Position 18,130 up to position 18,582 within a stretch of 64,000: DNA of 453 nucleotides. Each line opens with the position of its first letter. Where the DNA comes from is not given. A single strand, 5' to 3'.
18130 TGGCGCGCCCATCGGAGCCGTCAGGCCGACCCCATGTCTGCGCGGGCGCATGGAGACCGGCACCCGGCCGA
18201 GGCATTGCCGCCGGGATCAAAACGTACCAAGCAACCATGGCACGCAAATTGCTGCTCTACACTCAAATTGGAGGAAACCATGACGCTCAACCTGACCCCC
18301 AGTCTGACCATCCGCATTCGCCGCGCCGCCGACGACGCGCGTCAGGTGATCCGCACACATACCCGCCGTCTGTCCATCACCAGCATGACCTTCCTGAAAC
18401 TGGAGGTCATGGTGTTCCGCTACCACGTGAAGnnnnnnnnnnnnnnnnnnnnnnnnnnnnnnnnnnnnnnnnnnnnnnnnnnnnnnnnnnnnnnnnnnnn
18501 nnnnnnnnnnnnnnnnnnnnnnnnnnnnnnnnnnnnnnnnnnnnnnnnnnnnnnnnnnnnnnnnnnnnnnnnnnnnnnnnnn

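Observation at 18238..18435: Consensus sigma54 promoter and strong RBS in front of an unplaceable 51-codon ORF that reads antisense into the envZ/ompR-like operon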

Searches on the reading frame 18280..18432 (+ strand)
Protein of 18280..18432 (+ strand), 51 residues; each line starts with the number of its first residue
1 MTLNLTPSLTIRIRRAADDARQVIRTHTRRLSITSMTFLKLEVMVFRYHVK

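Call 6: search_protein_families(library=pfam, proteins=[window:18280-18432:+], max_evalue=1)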
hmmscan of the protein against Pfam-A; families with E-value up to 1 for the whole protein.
seq(51 aa): 1 family
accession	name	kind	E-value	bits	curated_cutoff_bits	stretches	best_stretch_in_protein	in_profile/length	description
PF09499.16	RE_ApaLI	-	0.05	13.8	25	1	9-46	112-149/189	ApaLI-like restriction endonuclease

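Call 7: search_protein_families(library=ncbifam, proteins=[window:18280-18432:+], max_evalue=10)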
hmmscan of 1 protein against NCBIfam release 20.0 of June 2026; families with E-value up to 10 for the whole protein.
seq(51 aa): 0 families

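Call 8: find_homologous_proteins(query=window:18280-18432:+, max_evalue=10)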
Query seq(51 aa) (51 aa): 56 proteins with E <= 10 among 56 candidates.
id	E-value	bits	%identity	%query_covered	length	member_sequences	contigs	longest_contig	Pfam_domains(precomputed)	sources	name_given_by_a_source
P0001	8.3e-24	98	100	100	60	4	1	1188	-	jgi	-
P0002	1.4e-23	97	100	100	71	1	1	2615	-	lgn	-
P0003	2.5e-23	96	98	100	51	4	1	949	-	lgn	-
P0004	9.3e-19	82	84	100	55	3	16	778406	-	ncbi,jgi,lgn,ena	jgi:hypothetical protein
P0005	1.2e-18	82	84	100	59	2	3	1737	-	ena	-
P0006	3.4e-18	81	82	100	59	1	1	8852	-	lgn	-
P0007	6.7e-18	80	80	100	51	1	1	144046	-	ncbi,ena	-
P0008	7.9e-18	80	82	100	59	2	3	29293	-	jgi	jgi:hypothetical protein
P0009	1.0e-17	79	82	100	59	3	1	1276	-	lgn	-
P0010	1.0e-17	79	82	100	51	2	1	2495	-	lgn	-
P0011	1.2e-17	79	80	100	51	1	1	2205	-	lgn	-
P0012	1.2e-17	79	80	100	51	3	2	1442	-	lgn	-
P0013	1.6e-17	79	80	100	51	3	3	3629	-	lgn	-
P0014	2.0e-17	78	80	100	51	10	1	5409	-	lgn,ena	-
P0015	2.1e-17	78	82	100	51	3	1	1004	-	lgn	-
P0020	3.6e-17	78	80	78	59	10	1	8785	-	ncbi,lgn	-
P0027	8.9e-17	76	78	100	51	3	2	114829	-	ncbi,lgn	ncbi:MAG: hypothetical protein AB1421_10325 [Pseudomonadota bacterium]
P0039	4.3e-16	74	76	100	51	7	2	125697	-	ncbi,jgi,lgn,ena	-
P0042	7.6e-16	73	76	100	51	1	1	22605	-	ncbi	-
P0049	7.6e-15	70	73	100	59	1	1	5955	-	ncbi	-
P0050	1.1e-14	70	73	100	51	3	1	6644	-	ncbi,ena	-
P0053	8.7e-14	67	69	100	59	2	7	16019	-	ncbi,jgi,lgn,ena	jgi:hypothetical protein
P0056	1.3e-12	64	73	94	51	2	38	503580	-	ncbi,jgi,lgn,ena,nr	ncbi:MAG TPA: hypothetical protein PKH69_00365 [Thiobacillaceae bacterium]|nr:hypothetical protein [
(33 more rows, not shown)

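Call 11: find_related_loci(query=A1, collection=genome_contigs, flank=5000)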
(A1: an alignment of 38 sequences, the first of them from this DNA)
Query A1 (51 aa) in genome_contigs; peptide patterns used: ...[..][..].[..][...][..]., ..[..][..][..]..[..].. (x = any residue, [..] = any of these).
53 stretches matched a pattern; 36 encode a relative of the query (tblastn E <= 1e-3); 36 distinct loci.
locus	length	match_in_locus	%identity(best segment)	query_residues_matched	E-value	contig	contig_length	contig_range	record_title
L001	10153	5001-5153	100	1-51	3e-30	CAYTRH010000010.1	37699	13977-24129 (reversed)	MAG TPA_asm: uncultured Thiobacillus sp. isolate SRP290908_co1_129 genome assembly, contig: NODE_1227_length_37699_cov_1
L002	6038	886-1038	82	1-51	5e-26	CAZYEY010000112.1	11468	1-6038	MAG TPA_asm: uncultured Thiobacillus sp. isolate binchicken_co23_236 genome assembly, contig: k141_1290967, whole genome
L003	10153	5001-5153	80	1-51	6e-24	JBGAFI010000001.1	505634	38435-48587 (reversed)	MAG: Thiobacillaceae bacterium isolate MAG_MBR_H125.8 MBRH125-8_opera_contig_111, whole genome shotgun sequence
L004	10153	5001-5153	78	1-51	8e-24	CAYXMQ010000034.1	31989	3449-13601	MAG TPA_asm: uncultured Thiobacillus sp. isolate binchicken_co266_169 genome assembly, contig: NODE_2375_length_31989_co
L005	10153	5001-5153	80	1-51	9e-24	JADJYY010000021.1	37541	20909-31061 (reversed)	MAG: Hydrogenophilales bacterium isolate Lyne_18-Q3-R50-59_BATAC.79 tig00032986-10-373730, whole genome shotgun sequence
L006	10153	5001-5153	80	1-51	1e-23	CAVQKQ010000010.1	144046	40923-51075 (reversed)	MAG: uncultured proteobacterium isolate MFD02416.bin.1.398 genome assembly, contig: contig_17640, whole genome shotgun s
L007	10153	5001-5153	78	1-51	3e-23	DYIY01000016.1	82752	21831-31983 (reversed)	MAG TPA_asm: Thiobacillus denitrificans isolate FI88_66_23 Afr_mines_FI88_146_length_82752_cov_9_763220, whole genome sh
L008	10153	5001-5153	78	1-51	4e-23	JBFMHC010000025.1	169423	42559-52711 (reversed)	MAG: Pseudomonadota bacterium isolate MAG313 MAG313_25, whole genome shotgun sequence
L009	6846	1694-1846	80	1-51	7e-23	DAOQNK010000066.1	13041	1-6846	MAG TPA_asm: Thiobacillaceae bacterium isolate AMR_MDS_0498 NODE_2029_length_13041_cov_17.397813, whole genome shotgun s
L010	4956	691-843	80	1-51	1e-22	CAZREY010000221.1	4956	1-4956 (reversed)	MAG TPA_asm: uncultured Thiobacillus sp. isolate SRP278314_co2_103 genome assembly, contig: NODE_25265_length_4956_cov_5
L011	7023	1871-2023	78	1-51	2e-22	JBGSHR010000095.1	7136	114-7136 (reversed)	MAG: Thiobacillaceae bacterium isolate JTS-AC11 k141_521431, whole genome shotgun sequence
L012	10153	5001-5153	78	1-51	2e-22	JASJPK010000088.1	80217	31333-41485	MAG: Hydrogenophilaceae bacterium isolate MAG_146 NODE_187_length_80217_cov_20.507622, whole genome shotgun sequence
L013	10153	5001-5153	75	1-51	2e-22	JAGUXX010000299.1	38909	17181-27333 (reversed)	MAG: Betaproteobacteria bacterium isolate DeMMO4_3 c_000000007905, whole genome shotgun sequence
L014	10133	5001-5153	75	1-51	2e-22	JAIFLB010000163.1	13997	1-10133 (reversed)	MAG: Betaproteobacteria bacterium isolate bin_151 scaffold_9012, whole genome shotgun sequence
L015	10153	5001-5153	78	1-51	3e-22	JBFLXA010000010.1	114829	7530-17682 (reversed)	MAG: Pseudomonadota bacterium isolate MAG046 MAG046_10, whole genome shotgun sequence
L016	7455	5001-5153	76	1-51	8e-22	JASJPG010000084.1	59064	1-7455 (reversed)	MAG: Hydrogenophilaceae bacterium isolate MAG_145 NODE_303_length_59064_cov_18.047501, whole genome shotgun sequence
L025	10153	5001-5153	69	1-51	8e-20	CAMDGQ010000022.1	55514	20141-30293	MAG: Tepidiphilus sp. J10 isolate MiH-14oct19-223 genome assembly, contig: MiH-14oct19-C886, whole genome shotgun sequen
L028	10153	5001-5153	65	1-51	4e-18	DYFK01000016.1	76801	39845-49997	MAG TPA_asm: Hydrogenophilus sp. isolate BE2011_66_48 Afr_mines_BE2011_133_length_76801_cov_17_412100, whole genome shot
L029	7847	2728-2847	80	12-51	9e-18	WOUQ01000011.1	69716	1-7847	MAG: bacterium isolate X2_MaxBin.002 scaffold_137, whole genome shotgun sequence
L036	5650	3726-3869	56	1-48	9e-12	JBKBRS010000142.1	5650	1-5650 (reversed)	MAG: Thiobacillaceae bacterium isolate 21I_052.bin.7 NODE_146_length_5650_cov_9.074107, whole genome shotgun sequence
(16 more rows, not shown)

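Call 23: predict_structure(alignment_id=A1)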
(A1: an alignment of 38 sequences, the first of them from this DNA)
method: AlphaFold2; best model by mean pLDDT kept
length: 51 residues; sequences in the alignment: 38
mean_pLDDT: 64.2   pTM: 0.34
mean pLDDT of the five models: 64.2, 57.3, 56.9, 51.6, 47.7
residues with pLDDT >= 90: 0; 70-90: 16; 50-70: 32; < 50: 3
segments of 3 or more residues with pLDDT < 50: none
pLDDT, mean of each block of 10 residues (from residue 1): 63 74 61 60 65 49
secondary structure, 60 per line:
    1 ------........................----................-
elements in order: H7-30 H35-50

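Call 24: search_protein_representatives(alignment_id=A1)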
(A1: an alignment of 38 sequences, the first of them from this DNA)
Query: 38 sequences, 51 profile positions. Proteins with E-value up to 0.001 (for the whole library): 10; up to 1e-10: 9; up to 1e-30: 0. The best 10 are listed.
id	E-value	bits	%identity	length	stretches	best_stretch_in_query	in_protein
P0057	1.6e-28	114.6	-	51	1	1-51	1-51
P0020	6.6e-27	109.4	-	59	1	1-51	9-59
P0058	1.1e-23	99.0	-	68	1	1-50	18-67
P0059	1.6e-23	98.6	-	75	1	1-51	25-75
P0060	3.5e-22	94.3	-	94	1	4-51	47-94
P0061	2.3e-19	85.2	-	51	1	1-51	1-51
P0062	7.7e-19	83.6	-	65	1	1-50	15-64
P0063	7.2e-16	74.1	-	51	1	1-49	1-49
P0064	4.3e-13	65.2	-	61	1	1-50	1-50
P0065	4.2e-05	39.6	-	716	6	7-28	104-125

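Call 26: search_solved_structures(query=A1, max_evalue=10, show_alignments=3)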
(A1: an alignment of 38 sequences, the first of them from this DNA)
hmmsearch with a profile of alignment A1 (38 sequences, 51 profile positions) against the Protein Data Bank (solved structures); distinct sequences matched with E-value up to 10: 0.

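Call 28: fold_search(model_id=the predicted structure, library=pdb)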
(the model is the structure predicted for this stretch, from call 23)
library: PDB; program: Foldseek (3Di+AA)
matches with E <= 10: 0; with E <= 0.001: 0
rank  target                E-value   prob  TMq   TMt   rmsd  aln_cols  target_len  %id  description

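Call 29: search_protein_families(library=pfam, alignment_id=A1, max_evalue=10)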
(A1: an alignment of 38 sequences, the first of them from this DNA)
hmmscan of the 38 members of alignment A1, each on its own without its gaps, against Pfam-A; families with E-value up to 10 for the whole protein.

A. member 1, seq(51 aa): 1 family
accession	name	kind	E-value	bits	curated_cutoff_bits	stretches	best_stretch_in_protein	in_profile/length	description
PF09499.16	RE_ApaLI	-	0.05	13.8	25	1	9-46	112-149/189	ApaLI-like restriction endonuclease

B. families by the number of members that match (of 38 scanned): 3 families
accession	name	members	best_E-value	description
PF09499.16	RE_ApaLI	18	0.0093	ApaLI-like restriction endonuclease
PF05895.17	DUF859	1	0.038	Siphovirus protein of unknown function (DUF859)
PF13975.11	gag-asp_proteas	1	0.18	gag-polyprotein putative aspartyl protease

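Call 34: search_protein_families(library=pfam, proteins=[L005:2451-3851:+, L005:3848-4849:+, L005:2-2449:+, L016:5253-7424:+, L004:4165-4965:-, L029:4952-5377:+, L029:5374-5922:+], max_evalue=0.001)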
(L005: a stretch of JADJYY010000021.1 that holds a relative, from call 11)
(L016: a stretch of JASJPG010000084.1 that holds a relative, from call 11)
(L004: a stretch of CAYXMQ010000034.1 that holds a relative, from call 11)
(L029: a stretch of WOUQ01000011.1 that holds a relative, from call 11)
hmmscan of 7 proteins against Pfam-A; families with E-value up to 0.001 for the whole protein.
L005:2451-3851:+ (466 aa): 5 families
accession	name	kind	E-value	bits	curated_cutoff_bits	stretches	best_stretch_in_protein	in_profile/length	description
PF07719.23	TPR_2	-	4.1e-07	30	27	1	398-431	1-34/34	Tetratricopeptide repeat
PF00515.34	TPR_1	-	2.7e-06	27.4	27.8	1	398-431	1-34/34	Tetratricopeptide repeat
PF13181.12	TPR_8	-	2.4e-05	24.6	25.7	1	398-431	1-34/34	Tetratricopeptide repeat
PF13424.12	TPR_12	-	5.6e-05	23.7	30.1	1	385-428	31-75/77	Tetratricopeptide repeat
PF13432.12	TPR_16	-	0.0005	20.9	32.7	1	376-429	9-62/65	Tetratricopeptide repeat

L005:3848-4849:+ (333 aa): 0 families

L005:2-2449:+ (815 aa): 2 families
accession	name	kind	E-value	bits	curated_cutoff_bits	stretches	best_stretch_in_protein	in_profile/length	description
PF22633.2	F5_F8_type_C_2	-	2.5e-19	70.1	27.8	1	637-731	2-91/91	NedA-like, galactose-binding domain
PF00754.31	F5_F8_type_C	-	5e-18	65.9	28.2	1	622-735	4-114/127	F5/8 type C domain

L016:5253-7424:+ (723 aa): 3 families
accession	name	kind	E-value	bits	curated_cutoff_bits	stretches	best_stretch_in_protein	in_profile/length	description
PF00072.30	Response_reg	-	3.2e-27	95.3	30.2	1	595-705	1-109/111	Response regulator receiver domain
PF02518.31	HATPase_c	-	7.3e-27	94.4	26.4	1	448-563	1-110/111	Histidine kinase-, DNA gyrase B-, and HSP90-like ATPase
PF00512.31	HisKA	-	2.1e-19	69.7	26.9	1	335-399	1-65/66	His Kinase A (phospho-acceptor) domain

L004:4165-4965:- (266 aa): 1 family
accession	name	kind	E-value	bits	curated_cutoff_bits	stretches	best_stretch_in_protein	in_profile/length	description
PF22297.1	PccH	-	4.4e-40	137.3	24.4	1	142-253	1-114/133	PccH Cytochrome c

L029:4952-5377:+ (141 aa): 0 families

L029:5374-5922:+ (182 aa): 3 families
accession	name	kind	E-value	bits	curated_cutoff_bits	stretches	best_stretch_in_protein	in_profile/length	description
PF05433.20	Rick_17kDa_Anti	-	1e-08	35.4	24.2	1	76-116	2-43/43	Glycine zipper 2TM domain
PF13488.11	Gly-zipper_Omp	-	3.7e-06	27.2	25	1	76-118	2-45/46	Glycine zipper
PF13441.11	Gly-zipper_YMGG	-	6.2e-06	26.3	28.9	1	74-112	4-39/45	YMGG-like Gly-zipper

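Call 52: search_protein_families(library=phrogs, alignment_id=A1, max_evalue=10)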
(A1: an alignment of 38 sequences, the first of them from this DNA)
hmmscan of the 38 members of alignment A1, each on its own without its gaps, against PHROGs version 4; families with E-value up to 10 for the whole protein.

A. member 1, seq(51 aa): 0 families

B. families by the number of members that match (of 38 scanned): 3 families
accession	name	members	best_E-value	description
phrog_372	-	1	0.086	tail protein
phrog_20743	-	1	0.21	-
phrog_38140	-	1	0.39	-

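Call 53: list_cluster_members(proteins=[P0004, P0007, P0020, P0027, P0039, P0042, P0049, P0050, P0053, P0056])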
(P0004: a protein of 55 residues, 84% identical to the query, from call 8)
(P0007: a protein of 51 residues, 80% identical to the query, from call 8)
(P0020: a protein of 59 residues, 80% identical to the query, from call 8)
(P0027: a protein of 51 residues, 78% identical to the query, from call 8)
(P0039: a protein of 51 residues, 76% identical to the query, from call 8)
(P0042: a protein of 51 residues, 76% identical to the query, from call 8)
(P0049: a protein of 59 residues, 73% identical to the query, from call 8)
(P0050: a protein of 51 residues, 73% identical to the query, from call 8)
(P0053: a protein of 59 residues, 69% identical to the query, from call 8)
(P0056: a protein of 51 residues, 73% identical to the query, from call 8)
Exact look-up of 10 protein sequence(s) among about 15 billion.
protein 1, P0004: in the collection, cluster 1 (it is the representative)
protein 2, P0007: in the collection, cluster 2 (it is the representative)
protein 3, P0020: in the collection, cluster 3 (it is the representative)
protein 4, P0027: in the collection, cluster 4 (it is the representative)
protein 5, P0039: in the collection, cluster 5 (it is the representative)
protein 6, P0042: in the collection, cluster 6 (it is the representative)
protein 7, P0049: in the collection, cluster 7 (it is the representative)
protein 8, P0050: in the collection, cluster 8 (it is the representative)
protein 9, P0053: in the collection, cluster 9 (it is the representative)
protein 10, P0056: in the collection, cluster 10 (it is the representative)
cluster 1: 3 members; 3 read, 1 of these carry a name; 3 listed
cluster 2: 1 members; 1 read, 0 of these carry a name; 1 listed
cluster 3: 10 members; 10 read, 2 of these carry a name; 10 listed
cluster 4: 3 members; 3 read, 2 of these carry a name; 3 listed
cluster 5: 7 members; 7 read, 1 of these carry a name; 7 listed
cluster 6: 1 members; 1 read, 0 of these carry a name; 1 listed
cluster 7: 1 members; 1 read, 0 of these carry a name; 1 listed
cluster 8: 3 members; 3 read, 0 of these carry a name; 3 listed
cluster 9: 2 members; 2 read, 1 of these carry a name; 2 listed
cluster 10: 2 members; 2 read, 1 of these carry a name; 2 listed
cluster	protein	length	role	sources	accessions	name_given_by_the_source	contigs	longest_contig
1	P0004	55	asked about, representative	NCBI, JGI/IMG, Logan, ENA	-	hypothetical protein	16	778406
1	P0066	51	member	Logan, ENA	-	-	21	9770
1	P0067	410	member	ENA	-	-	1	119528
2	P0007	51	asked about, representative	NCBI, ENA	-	-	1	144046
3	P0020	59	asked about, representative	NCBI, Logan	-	-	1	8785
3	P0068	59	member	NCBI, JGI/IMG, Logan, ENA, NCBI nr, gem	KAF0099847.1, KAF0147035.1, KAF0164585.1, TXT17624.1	MAG: hypothetical protein FD187_3108 [bacterium] | hypothetical protein | MAG: hypothetical protein FD142_2341 [bacterium]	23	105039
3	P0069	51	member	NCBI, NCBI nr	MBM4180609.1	MAG: hypothetical protein FJ209_03515 [Betaproteobacteria bacterium] | hypothetical protein [Betaproteobacteria bacterium]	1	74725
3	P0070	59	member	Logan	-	-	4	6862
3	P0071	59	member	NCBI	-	-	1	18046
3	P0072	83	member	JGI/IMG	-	-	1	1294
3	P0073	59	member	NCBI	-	-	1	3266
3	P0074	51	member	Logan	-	-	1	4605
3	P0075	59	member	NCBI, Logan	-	-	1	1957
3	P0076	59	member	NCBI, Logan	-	-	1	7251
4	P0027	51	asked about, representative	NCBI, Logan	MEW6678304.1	MAG: hypothetical protein AB1421_10325 [Pseudomonadota bacterium]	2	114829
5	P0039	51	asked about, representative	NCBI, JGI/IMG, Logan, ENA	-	-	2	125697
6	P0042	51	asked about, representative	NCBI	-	-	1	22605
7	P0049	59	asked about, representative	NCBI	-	-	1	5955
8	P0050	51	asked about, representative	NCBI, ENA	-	-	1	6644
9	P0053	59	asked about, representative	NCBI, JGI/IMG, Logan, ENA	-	hypothetical protein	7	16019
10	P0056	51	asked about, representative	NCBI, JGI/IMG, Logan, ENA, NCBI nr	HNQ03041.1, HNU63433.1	MAG TPA: hypothetical protein PKH69_00365 [Thiobacillaceae bacterium] | hypothetical protein [Thiobacillaceae bacterium]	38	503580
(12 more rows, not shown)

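Call 60: find_encoding_contigs(protein=P0056, flank=10000, max_places=3)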
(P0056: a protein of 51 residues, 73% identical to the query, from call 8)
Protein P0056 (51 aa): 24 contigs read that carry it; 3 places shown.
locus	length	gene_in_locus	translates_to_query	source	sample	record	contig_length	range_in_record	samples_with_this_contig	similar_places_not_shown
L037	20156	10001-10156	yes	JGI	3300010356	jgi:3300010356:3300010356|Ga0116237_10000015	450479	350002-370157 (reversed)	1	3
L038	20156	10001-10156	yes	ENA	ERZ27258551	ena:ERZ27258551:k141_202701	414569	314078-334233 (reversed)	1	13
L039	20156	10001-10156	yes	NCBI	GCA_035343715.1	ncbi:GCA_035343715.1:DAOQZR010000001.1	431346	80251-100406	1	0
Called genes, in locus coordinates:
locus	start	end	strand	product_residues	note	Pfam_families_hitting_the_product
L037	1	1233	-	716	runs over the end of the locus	PF02092:tRNA_synt_2f, PF05746:DALR_1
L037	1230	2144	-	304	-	PF02091:tRNA-synt_2e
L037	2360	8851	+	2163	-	PF00801:PKD (faint), PF18911:PKD_4 (faint), PF13573:SprB (faint)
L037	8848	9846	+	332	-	-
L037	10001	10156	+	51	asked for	-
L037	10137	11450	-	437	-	PF00672:HAMP, PF00512:HisKA, PF02518:HATPase_c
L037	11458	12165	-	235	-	PF00072:Response_reg, PF00486:Trans_reg_C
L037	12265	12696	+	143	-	-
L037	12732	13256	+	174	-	PF05433:Rick_17kDa_Anti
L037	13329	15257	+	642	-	PF14718:SLT_L, PF01464:SLT, PF27553:SLT_superhelical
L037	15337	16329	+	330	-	PF00106:adh_short (faint), PF04321:RmlD_sub_bind (faint), PF05368:NmrA, PF01073:3Beta_HSD (weak), PF01370:Epimerase, PF13460:NAD_binding_10, PF07993:NAD_binding_4 (weak), PF01073:3Beta_HSD (weak)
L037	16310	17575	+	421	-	PF01743:PolyA_pol, PF12627:PolyA_pol_RNAbd, PF01966:HD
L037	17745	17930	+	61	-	PF11127:YgaP-like_TM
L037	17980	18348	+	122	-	-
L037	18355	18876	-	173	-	PF09626:DHC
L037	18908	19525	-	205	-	PF01292:Ni_hydr_CYTB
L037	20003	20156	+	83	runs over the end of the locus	-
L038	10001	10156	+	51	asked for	-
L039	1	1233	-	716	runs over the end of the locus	PF02092:tRNA_synt_2f, PF05746:DALR_1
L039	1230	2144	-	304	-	PF02091:tRNA-synt_2e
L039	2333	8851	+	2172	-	PF00801:PKD (faint), PF18911:PKD_4 (faint), PF13573:SprB (faint)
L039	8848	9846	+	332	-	-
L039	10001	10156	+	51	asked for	-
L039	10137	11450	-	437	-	PF00672:HAMP, PF00512:HisKA, PF02518:HATPase_c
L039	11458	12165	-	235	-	PF00072:Response_reg, PF00486:Trans_reg_C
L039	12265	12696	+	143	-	-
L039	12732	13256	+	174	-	PF05433:Rick_17kDa_Anti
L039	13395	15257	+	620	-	PF14718:SLT_L, PF01464:SLT, PF27553:SLT_superhelical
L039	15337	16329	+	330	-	PF00106:adh_short (faint), PF04321:RmlD_sub_bind (faint), PF05368:NmrA, PF01073:3Beta_HSD (weak), PF01370:Epimerase, PF13460:NAD_binding_10, PF07993:NAD_binding_4 (weak), PF01073:3Beta_HSD (weak)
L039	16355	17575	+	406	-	PF01743:PolyA_pol, PF12627:PolyA_pol_RNAbd, PF01966:HD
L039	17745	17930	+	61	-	PF11127:YgaP-like_TM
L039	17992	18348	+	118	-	-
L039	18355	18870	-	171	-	PF09626:DHC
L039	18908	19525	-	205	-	PF01292:Ni_hydr_CYTB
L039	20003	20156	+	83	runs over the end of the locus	-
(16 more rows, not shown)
